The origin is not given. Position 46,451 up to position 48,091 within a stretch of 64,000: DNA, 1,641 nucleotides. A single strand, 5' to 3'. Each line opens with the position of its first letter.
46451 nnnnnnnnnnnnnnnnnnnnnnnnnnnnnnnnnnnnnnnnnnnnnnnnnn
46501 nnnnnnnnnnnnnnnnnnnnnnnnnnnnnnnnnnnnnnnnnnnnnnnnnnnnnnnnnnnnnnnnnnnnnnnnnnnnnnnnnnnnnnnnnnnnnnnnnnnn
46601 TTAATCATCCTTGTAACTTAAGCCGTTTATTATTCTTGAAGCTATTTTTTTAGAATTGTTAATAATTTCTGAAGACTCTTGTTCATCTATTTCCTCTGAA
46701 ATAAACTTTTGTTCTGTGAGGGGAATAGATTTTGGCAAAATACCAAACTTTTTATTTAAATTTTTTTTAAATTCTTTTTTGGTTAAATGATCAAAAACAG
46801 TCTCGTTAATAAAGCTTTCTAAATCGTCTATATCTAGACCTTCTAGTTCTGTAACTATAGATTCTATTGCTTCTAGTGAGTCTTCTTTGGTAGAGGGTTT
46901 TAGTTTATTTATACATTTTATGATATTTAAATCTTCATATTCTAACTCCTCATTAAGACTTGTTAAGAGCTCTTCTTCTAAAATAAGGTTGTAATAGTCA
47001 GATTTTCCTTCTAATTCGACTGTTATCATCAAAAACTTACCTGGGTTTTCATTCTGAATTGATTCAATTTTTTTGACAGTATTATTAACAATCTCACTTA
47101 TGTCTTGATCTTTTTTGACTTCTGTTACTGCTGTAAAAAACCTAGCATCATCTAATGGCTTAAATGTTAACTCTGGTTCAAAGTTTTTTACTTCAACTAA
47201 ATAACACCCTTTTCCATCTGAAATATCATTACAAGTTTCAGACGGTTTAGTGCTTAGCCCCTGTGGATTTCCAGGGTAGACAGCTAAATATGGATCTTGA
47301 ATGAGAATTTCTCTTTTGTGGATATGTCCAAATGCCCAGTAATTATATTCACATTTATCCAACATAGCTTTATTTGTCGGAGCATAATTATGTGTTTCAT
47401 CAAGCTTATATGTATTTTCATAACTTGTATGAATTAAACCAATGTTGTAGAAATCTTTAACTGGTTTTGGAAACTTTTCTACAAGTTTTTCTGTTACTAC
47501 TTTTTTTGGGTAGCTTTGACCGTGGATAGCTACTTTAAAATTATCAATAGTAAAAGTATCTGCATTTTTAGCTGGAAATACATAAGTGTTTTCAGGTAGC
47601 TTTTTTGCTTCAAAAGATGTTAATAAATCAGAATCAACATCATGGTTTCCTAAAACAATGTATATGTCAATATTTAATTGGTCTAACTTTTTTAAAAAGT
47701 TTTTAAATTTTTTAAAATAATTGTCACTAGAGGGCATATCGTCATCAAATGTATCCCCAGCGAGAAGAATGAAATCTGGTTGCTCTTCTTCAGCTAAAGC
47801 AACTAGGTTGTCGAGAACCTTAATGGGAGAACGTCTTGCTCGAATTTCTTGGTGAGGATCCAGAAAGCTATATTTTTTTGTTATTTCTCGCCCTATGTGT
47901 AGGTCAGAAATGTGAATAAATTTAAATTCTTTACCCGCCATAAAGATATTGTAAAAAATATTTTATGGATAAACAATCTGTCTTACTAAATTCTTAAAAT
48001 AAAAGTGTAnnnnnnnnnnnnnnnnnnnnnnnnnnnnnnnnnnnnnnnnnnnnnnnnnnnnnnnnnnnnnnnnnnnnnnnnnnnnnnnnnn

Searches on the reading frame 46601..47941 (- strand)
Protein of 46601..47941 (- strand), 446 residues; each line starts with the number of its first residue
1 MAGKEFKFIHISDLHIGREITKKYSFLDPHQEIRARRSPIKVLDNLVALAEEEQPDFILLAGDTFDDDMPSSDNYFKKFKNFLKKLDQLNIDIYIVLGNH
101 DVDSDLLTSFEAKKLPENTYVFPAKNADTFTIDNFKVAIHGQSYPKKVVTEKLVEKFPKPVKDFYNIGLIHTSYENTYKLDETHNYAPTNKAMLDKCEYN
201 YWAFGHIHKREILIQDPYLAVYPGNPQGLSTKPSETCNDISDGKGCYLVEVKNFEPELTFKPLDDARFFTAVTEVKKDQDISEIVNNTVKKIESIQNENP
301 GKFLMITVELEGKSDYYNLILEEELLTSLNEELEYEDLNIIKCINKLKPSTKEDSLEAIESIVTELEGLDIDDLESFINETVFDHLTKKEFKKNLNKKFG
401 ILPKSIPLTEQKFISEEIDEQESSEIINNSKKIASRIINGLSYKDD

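Call 18: search_protein_families(library=pfam, proteins=[window:46601-47941:-], max_evalue=0.001)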
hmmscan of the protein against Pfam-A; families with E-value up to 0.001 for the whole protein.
window:46601-47941:- (446 aa): 2 families
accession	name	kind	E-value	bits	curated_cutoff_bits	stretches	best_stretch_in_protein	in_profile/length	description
PF00149.33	Metallophos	-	1.8e-15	58.3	21.5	1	6-209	1-190/191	Calcineurin-like phosphoesterase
PF12850.12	Metallophos_2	-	1.6e-11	44.8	27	1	7-236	2-145/154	Calcineurin-like phosphoesterase superfamily domain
